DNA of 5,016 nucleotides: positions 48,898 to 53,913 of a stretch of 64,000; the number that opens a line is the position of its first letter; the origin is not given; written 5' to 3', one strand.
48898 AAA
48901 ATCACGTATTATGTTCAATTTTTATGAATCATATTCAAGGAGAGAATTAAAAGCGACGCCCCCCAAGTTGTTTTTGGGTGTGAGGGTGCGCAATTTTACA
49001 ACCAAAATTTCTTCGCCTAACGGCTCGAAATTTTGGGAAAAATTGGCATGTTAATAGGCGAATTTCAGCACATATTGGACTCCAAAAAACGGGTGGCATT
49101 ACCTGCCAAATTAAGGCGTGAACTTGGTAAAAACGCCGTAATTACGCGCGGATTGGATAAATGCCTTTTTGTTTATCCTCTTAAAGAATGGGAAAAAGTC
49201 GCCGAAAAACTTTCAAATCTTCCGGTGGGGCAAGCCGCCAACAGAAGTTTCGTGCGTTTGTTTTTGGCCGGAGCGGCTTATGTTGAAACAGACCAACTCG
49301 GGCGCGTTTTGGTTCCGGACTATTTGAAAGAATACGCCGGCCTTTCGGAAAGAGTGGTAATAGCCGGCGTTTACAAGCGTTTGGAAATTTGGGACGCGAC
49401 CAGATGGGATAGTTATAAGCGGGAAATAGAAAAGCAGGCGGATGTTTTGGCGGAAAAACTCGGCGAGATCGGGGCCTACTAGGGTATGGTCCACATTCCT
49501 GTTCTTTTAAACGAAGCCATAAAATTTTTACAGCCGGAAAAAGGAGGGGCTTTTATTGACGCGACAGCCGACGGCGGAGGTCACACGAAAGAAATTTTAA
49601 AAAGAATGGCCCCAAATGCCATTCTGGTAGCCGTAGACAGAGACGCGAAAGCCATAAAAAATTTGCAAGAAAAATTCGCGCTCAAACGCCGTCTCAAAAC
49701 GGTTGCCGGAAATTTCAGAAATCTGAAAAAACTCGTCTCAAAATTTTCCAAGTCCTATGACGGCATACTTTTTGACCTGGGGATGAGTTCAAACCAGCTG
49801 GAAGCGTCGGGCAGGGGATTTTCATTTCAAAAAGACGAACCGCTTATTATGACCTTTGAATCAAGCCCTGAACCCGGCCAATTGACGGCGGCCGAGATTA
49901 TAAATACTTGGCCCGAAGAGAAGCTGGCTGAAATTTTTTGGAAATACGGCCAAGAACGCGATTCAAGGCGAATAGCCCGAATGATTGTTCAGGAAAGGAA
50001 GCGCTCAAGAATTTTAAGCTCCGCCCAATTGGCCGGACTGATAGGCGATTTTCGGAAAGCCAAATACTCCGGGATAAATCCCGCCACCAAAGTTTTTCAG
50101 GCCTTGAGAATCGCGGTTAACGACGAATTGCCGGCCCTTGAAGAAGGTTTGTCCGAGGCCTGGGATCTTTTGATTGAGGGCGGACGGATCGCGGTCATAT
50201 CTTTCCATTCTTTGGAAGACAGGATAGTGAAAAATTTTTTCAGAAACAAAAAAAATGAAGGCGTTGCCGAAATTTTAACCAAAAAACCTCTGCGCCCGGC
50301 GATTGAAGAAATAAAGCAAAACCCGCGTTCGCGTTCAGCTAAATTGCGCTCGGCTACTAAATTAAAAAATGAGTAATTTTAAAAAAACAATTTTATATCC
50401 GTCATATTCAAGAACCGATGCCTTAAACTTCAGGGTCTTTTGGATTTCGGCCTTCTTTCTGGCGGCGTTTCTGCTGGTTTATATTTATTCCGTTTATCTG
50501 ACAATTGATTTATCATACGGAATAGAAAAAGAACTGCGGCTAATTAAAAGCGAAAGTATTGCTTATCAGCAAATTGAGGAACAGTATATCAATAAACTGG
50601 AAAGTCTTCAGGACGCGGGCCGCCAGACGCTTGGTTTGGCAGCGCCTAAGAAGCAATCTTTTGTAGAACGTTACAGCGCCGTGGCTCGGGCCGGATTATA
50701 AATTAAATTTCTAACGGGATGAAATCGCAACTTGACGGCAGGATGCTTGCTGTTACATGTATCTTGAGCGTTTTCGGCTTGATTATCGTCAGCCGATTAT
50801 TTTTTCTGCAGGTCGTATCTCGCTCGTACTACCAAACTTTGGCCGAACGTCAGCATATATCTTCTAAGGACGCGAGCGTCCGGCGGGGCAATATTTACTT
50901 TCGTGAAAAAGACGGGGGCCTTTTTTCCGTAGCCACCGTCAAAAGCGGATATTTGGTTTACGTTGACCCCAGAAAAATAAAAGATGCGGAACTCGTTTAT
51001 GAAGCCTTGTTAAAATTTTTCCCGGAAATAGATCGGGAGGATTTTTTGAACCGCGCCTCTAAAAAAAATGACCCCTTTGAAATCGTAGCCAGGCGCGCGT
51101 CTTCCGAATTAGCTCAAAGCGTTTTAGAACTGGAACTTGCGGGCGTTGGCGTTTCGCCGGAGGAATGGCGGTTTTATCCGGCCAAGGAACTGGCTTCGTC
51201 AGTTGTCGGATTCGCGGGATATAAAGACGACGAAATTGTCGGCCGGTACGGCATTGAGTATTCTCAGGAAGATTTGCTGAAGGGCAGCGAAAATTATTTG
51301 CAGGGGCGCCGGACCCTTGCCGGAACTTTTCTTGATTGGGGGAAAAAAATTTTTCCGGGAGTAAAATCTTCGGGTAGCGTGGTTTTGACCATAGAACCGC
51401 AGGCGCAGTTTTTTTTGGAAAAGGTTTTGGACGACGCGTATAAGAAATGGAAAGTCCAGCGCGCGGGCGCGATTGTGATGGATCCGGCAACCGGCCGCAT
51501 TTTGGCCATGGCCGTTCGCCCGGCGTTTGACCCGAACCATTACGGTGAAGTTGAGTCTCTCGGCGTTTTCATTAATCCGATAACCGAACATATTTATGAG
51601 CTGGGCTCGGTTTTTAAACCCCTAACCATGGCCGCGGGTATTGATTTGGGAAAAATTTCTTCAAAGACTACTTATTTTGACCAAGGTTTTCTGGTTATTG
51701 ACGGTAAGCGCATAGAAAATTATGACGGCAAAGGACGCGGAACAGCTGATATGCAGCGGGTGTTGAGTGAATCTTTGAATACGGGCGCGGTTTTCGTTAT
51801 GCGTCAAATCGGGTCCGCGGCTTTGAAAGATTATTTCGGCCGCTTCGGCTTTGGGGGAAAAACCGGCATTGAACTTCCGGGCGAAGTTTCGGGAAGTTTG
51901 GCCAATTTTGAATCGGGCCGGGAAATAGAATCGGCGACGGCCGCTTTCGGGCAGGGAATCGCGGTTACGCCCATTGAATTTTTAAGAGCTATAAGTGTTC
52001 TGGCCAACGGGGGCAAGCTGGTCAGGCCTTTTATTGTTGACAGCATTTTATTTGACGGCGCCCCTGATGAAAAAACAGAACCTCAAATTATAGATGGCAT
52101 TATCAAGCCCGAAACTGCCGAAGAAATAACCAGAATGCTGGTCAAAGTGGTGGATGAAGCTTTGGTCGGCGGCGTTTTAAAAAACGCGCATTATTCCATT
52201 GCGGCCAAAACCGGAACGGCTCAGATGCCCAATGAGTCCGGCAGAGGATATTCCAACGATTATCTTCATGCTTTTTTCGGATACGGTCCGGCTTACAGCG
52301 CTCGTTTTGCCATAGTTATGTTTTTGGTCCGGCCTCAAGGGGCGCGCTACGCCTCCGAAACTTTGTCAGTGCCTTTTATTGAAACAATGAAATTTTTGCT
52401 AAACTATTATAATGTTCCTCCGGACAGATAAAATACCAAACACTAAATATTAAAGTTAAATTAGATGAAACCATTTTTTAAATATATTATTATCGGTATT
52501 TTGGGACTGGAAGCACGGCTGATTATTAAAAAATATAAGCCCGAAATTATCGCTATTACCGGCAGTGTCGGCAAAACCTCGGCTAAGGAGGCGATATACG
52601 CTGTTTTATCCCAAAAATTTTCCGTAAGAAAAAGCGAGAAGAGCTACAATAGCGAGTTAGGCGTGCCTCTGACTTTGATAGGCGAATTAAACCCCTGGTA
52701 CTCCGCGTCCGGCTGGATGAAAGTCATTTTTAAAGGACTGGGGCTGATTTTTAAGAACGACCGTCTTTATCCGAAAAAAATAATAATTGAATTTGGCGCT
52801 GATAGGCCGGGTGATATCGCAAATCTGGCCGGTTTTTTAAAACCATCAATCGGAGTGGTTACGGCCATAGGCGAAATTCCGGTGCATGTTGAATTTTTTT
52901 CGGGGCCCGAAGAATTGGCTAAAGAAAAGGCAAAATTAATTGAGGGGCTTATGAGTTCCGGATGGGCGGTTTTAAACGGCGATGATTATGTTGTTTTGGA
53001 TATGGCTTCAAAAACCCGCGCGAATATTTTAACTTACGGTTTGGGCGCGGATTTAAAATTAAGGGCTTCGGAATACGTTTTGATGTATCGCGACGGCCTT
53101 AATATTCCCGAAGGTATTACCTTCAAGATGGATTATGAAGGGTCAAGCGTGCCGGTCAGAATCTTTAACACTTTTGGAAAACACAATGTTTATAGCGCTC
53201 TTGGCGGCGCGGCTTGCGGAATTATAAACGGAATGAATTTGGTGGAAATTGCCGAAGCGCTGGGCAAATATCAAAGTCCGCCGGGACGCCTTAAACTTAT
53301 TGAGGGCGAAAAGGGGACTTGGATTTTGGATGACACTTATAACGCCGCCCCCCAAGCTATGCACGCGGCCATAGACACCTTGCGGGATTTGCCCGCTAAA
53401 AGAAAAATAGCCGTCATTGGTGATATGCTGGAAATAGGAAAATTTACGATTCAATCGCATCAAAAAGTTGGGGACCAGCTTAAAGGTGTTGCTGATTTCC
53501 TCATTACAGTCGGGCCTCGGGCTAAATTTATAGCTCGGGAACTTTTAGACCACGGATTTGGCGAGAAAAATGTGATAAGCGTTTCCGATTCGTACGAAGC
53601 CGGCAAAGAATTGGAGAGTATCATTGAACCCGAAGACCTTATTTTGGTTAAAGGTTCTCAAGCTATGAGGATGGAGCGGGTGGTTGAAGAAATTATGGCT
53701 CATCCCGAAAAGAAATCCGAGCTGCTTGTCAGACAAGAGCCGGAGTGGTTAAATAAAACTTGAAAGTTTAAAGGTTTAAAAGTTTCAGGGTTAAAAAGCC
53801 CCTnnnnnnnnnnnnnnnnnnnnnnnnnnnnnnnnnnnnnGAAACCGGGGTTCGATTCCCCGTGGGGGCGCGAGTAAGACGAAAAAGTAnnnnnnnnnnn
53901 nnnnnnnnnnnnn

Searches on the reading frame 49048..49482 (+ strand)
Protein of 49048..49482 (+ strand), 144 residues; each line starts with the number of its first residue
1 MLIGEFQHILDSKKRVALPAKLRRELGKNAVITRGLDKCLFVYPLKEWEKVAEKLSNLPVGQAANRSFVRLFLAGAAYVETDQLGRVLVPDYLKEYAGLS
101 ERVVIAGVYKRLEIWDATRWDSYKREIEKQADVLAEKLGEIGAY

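Call 11: search_protein_families(library=pfam, proteins=[window:49048-49482:+])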
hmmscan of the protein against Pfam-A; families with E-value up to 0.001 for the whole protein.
window:49048-49482:+ (144 aa): 1 family
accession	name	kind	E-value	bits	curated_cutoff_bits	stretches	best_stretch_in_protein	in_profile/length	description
PF02381.23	MraZ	-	3.8e-34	116.9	23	2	1-70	1-71/72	MraZ protein, putative antitoxin-like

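Call 14: find_encoding_contigs(protein=window:49048-49482:+, flank=10000, max_places=10)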
Protein window:49048-49482:+ (144 aa): 9 contigs read that carry it; 7 places shown.
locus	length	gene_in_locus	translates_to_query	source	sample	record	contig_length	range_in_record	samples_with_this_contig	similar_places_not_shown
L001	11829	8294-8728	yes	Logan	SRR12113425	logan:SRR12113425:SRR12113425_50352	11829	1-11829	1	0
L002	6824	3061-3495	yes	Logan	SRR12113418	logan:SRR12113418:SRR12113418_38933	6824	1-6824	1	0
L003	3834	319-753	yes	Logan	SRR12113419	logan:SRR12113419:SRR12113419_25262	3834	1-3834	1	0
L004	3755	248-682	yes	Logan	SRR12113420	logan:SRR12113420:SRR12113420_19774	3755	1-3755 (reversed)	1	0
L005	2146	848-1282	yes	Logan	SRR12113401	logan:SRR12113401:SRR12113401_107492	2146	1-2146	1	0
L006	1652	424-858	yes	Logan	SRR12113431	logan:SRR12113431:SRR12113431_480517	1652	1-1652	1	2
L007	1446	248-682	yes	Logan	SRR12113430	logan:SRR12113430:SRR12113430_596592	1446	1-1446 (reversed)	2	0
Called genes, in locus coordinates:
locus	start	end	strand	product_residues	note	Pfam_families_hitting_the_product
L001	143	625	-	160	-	-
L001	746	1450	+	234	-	PF02616:SMC_ScpA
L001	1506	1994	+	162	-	PF04079:SMC_ScpB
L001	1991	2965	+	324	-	PF00768:Peptidase_S11, PF13354:Beta-lactamase2 (weak)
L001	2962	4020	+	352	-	PF00953:Glycos_transf_4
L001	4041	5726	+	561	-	PF03717:PBP_dimer, PF00905:Transpeptidase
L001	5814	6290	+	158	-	PF03449:GreA_GreB_N, PF01272:GreA_GreB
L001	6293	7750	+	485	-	PF01336:tRNA_anti-codon (weak), PF00152:tRNA-synt_2, PF01409:tRNA-synt_2d (faint)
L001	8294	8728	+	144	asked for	PF02381:MraZ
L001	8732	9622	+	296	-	PF01795:Methyltransf_5, PF01189:Methyltr_RsmB-F (weak)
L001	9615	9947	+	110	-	-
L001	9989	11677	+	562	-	PF03717:PBP_dimer, PF00905:Transpeptidase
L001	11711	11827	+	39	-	?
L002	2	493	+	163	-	?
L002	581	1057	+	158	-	PF03449:GreA_GreB_N, PF01272:GreA_GreB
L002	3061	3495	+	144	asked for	PF02381:MraZ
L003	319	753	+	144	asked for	PF02381:MraZ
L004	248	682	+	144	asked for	PF02381:MraZ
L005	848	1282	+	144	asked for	PF02381:MraZ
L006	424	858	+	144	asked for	PF02381:MraZ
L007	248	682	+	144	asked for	PF02381:MraZ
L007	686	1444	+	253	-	?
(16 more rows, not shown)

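Call 15: find_related_loci(query=window:49048-49482:+, collection=genome_contigs, flank=10000)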
Query window:49048-49482:+ (144 aa) in genome_contigs; peptide patterns used: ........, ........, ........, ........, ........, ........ (x = any residue, [..] = any of these).
510 stretches matched a pattern; 219 encode a relative of the query (tblastn E <= 1e-3); the best 80 are kept; 80 distinct loci.
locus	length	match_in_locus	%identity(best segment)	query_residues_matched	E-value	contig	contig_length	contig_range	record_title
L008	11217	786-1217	99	1-144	6e-92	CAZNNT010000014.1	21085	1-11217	MAG TPA_asm: uncultured Candidatus Saccharibacteria bacterium isolate SRP090828_co3_7 genome assembly, contig: NODE_386_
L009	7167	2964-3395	92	1-144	4e-86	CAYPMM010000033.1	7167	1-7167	MAG TPA_asm: uncultured Candidatus Saccharibacteria bacterium isolate binchicken_co38_445 genome assembly, contig: NODE_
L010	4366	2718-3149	88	1-144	3e-83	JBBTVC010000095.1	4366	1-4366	MAG: Patescibacteria group bacterium isolate H14-bin026_1 H14_bin026_1_000000000095, whole genome shotgun sequence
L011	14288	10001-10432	82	1-144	2e-78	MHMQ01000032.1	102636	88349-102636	MAG: Candidatus Niyogibacteria bacterium RIFCSPLOWO2_01_FULL_45_48 rifcsplowo2_01_scaffold_5172, whole genome shotgun se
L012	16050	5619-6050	81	1-144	5e-77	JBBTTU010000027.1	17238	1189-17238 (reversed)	MAG: Patescibacteria group bacterium isolate H51-bin151_1 H51_bin151_1_000000000027, whole genome shotgun sequence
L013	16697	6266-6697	81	1-144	4e-79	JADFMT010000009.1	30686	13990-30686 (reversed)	MAG: Patescibacteria group bacterium isolate B5T1B11 B5T1B11_NODE214, whole genome shotgun sequence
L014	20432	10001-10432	75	1-144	1e-71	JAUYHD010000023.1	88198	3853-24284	MAG: bacterium isolate C24_maxbin.066 C24_k141_485117, whole genome shotgun sequence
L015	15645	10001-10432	76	1-144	5e-69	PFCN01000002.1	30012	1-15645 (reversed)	MAG: Candidatus Niyogibacteria bacterium CG10_big_fil_rev_8_21_14_0_10_42_19 CG10_8_21_14_0.10_scaffold_3411_c, whole ge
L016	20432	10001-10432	70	1-144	8e-69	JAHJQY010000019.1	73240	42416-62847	MAG: Patescibacteria group bacterium isolate OS_PC_MetaG.mb.122 OS_PC_MetaG.mb.122_k141_464596, whole genome shotgun seq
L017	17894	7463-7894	68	1-144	4e-68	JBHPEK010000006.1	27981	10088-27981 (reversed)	Patescibacteria group bacterium isolate SAG AM-311-F06 NODE_6_length_27981_cov_29.323748, whole genome shotgun sequence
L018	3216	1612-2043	72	1-144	2e-68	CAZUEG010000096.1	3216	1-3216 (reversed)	MAG TPA_asm: uncultured Candidatus Saccharibacteria bacterium isolate binchicken_co387_178 genome assembly, contig: NODE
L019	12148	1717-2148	68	1-144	9e-68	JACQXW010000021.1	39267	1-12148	MAG: Candidatus Terrybacteria bacterium isolate NC_groundwater_1525_Pr4_S-0.2um_41_30 SR1-18-Sp2_scaffold_11143, whole g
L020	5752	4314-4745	69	1-144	3e-67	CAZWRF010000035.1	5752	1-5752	MAG TPA_asm: uncultured Candidatus Saccharibacteria bacterium isolate binchicken_co150_727 genome assembly, contig: NODE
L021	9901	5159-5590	68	1-144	4e-66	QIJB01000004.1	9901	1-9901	MAG: Candidatus Campbellbacteria bacterium isolate SZUA-82 Ga0063293_10008253, whole genome shotgun sequence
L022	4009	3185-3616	68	1-144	6e-66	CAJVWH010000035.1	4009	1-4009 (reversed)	TPA_asm: uncultured bacterium isolate DRR093004_bin.40_MetaBAT_v2.12.1_MAG genome assembly, contig: NODE_12008_length_40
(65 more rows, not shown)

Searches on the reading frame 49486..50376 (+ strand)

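Call 11: search_protein_families(library=pfam, proteins=[window:49486-50376:+])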
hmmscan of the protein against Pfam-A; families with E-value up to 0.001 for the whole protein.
window:49486-50376:+ (296 aa): 2 families
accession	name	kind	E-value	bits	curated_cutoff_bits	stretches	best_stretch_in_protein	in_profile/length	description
PF01795.25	Methyltransf_5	-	3.3e-92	309.7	27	1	2-292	3-308/309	MraW methylase family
PF01189.24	Methyltr_RsmB-F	-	4.3e-06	27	27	1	14-103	3-92/199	16S rRNA methyltransferase RsmB/F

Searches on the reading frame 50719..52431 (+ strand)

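Call 11: search_protein_families(library=pfam, proteins=[window:50719-52431:+])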
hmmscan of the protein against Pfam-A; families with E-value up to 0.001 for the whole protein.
window:50719-52431:+ (570 aa): 2 families
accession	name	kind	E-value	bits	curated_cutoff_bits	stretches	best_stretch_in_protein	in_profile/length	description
PF00905.27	Transpeptidase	-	3.1e-65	220.8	22.1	1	250-548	2-288/299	Penicillin binding protein transpeptidase domain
PF03717.20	PBP_dimer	-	4.7e-10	40.6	24.4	1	54-197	4-168/180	Penicillin-binding Protein dimerisation domain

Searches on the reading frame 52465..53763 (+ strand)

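Call 11: search_protein_families(library=pfam, proteins=[window:52465-53763:+])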
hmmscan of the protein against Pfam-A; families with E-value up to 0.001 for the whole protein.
window:52465-53763:+ (432 aa): 2 families
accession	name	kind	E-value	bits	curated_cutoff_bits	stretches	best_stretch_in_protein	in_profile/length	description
PF08245.18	Mur_ligase_M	-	4.8e-24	85.9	24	2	104-251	58-199/200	Mur ligase middle domain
PF02875.26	Mur_ligase_C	-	9.3e-23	81.9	28.4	1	274-398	1-126/127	Mur ligase, glutamate ligase domain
